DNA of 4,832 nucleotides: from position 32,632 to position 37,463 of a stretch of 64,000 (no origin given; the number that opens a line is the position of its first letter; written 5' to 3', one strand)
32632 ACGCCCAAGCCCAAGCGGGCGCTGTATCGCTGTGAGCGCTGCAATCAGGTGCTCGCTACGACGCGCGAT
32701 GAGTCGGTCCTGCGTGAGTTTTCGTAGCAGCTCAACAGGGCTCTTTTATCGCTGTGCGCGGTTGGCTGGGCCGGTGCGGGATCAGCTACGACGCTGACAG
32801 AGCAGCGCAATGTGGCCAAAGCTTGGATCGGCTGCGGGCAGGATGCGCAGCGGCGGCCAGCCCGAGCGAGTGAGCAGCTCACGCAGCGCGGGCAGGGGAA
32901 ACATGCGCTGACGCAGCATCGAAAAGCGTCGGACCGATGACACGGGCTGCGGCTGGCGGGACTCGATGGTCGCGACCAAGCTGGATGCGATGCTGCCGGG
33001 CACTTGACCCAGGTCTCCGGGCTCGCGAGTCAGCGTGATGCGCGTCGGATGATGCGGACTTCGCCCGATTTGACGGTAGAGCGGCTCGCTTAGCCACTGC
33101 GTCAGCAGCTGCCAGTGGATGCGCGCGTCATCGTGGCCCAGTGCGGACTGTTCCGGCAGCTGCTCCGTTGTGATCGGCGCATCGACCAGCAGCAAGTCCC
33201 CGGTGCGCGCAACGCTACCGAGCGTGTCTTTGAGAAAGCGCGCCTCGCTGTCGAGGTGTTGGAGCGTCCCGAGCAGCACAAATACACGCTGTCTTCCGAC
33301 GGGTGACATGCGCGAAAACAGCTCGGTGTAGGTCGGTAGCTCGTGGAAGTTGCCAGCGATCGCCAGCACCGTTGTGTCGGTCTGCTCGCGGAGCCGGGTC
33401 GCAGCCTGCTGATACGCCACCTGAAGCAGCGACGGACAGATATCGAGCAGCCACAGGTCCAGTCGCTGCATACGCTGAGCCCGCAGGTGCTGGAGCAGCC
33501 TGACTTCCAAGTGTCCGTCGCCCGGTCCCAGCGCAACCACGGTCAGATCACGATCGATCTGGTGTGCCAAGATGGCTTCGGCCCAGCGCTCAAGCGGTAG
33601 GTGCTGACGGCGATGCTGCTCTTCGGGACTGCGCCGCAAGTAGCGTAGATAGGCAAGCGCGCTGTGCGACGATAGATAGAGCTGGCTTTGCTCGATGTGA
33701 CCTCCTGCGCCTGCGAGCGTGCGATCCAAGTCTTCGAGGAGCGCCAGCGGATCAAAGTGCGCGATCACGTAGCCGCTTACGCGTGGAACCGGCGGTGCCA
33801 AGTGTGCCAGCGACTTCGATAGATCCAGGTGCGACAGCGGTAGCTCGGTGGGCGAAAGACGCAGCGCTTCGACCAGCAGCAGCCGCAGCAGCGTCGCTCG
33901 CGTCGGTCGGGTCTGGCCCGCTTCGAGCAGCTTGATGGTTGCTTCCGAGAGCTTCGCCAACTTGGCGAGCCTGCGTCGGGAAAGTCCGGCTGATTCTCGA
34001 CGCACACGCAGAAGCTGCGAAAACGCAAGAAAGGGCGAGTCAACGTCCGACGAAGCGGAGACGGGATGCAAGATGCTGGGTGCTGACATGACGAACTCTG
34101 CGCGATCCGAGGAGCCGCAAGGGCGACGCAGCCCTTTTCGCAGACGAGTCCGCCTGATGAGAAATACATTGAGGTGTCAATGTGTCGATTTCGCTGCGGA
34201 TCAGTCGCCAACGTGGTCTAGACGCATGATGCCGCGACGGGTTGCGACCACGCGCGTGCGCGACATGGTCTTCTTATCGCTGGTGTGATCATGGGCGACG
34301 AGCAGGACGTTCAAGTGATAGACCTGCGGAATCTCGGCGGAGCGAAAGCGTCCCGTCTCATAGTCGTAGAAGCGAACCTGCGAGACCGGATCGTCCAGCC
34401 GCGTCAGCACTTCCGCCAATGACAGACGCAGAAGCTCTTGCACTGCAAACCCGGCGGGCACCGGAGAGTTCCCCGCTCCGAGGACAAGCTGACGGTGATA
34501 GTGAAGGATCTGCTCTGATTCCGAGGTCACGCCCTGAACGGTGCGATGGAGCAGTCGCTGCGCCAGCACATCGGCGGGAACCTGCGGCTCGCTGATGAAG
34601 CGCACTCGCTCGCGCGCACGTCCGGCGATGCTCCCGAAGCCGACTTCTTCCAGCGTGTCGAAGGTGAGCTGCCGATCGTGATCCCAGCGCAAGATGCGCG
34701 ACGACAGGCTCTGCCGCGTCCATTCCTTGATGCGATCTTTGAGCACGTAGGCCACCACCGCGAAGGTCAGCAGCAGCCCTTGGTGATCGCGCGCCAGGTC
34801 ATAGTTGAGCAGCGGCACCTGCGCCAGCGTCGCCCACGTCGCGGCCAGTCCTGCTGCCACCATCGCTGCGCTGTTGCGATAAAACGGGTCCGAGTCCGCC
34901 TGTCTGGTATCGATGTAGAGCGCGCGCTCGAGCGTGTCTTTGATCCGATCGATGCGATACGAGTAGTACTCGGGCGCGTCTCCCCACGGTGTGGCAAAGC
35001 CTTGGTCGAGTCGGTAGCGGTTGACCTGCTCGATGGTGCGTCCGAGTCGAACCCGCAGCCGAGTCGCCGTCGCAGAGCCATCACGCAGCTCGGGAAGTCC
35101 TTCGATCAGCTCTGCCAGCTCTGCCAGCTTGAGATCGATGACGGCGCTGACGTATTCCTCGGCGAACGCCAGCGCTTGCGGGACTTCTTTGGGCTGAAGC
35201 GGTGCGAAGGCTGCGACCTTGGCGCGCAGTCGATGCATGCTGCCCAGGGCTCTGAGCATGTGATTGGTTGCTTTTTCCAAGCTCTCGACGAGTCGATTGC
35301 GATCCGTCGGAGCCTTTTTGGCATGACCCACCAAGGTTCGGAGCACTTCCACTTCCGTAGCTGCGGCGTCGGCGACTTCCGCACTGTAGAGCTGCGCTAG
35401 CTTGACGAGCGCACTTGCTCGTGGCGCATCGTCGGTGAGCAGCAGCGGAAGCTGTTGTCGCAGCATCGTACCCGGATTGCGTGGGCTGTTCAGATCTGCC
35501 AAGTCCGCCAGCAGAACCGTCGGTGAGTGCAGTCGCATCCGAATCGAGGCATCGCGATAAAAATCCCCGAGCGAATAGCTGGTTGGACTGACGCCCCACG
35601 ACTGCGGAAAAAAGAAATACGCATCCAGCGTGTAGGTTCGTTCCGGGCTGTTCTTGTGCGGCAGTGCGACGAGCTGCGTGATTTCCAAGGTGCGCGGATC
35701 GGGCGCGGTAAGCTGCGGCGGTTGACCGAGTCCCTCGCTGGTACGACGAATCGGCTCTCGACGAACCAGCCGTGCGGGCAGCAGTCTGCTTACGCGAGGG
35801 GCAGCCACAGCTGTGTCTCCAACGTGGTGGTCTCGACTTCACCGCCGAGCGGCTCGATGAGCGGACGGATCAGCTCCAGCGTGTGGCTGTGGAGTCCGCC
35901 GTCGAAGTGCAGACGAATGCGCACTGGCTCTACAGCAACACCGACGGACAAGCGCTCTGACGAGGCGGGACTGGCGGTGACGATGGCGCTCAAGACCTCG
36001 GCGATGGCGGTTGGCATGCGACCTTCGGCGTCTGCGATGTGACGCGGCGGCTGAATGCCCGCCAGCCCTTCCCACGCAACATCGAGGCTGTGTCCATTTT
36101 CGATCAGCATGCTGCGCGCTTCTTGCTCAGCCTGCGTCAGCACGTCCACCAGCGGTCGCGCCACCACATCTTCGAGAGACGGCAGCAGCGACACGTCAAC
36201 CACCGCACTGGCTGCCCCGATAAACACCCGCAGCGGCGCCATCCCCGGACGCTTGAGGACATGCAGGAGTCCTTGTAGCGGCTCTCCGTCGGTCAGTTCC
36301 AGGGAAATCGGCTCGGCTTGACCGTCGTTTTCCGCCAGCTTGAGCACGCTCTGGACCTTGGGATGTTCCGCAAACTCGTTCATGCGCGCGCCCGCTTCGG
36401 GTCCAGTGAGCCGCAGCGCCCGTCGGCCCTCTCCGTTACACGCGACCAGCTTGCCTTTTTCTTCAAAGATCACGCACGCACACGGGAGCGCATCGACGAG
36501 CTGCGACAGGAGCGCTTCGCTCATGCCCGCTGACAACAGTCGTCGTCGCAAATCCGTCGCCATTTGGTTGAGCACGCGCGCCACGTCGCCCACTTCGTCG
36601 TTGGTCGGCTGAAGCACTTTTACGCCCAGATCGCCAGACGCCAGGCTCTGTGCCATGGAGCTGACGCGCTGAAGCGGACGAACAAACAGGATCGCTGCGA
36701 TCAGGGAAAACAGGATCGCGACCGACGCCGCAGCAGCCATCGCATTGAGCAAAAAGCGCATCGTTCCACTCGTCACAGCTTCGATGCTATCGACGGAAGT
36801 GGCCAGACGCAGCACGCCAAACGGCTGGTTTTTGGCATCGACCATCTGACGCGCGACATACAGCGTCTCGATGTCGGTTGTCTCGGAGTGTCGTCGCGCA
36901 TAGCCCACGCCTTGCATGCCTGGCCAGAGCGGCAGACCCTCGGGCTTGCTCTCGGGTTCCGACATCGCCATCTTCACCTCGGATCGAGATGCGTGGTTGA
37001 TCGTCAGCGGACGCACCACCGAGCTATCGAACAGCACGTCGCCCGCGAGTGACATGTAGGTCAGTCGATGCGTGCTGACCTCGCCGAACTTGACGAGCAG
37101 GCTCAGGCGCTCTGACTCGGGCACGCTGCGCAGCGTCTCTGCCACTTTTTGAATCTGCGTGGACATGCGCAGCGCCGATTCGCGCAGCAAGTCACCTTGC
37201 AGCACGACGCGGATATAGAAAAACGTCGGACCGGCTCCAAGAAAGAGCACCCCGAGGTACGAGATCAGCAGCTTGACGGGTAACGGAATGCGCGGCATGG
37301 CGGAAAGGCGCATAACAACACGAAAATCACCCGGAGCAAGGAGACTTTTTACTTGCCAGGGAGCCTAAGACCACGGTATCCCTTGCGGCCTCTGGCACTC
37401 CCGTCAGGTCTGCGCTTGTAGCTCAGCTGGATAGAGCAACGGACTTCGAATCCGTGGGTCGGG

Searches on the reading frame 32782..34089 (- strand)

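Call 34: search_protein_families(library=pfam, proteins=[window:32782-34089:-], max_evalue=0.0001)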
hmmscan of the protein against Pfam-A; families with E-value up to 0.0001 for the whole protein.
window:32782-34089:- (435 aa): 2 families
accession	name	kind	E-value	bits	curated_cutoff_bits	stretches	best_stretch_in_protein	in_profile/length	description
PF13560.12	HTH_31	-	3.7e-09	37.2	27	1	23-83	2-61/64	Helix-turn-helix domain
PF01381.28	HTH_3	-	3.2e-06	27.5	23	1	27-71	1-45/55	Helix-turn-helix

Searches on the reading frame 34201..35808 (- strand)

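Call 34: search_protein_families(library=pfam, proteins=[window:34201-35808:-], max_evalue=0.0001)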
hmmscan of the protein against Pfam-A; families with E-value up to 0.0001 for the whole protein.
window:34201-35808:- (535 aa): 0 families

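Call 66: search_protein_families(library=pfam, proteins=[window:34201-35808:-], max_evalue=1)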
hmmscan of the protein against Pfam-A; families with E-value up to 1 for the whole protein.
window:34201-35808:- (535 aa): 1 family
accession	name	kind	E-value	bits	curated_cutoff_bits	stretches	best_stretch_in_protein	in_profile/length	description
PF00118.29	Cpn60_TCP1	-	0.12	11.5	34.3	1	128-192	42-109/490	TCP-1/cpn60 chaperonin family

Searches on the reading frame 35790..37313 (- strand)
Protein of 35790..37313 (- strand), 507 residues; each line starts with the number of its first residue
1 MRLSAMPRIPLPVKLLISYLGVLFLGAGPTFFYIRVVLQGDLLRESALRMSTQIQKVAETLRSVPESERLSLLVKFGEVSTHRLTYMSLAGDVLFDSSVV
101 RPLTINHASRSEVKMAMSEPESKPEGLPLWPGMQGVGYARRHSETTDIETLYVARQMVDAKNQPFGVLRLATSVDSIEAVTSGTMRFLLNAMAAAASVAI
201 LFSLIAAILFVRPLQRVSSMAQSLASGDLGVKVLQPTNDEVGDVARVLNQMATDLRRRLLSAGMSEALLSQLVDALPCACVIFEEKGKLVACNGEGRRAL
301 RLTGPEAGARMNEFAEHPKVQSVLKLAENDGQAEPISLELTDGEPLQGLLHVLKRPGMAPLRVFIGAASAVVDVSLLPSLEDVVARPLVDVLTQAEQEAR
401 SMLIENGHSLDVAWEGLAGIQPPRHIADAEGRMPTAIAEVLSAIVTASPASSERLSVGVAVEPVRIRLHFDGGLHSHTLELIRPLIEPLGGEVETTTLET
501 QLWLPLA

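Call 34: search_protein_families(library=pfam, proteins=[window:35790-37313:-], max_evalue=0.0001)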
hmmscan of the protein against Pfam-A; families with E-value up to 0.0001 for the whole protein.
window:35790-37313:- (507 aa): 1 family
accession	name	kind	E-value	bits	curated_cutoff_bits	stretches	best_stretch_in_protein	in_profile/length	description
PF00672.30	HAMP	-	1.8e-11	44.6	25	1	210-256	6-52/53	HAMP domain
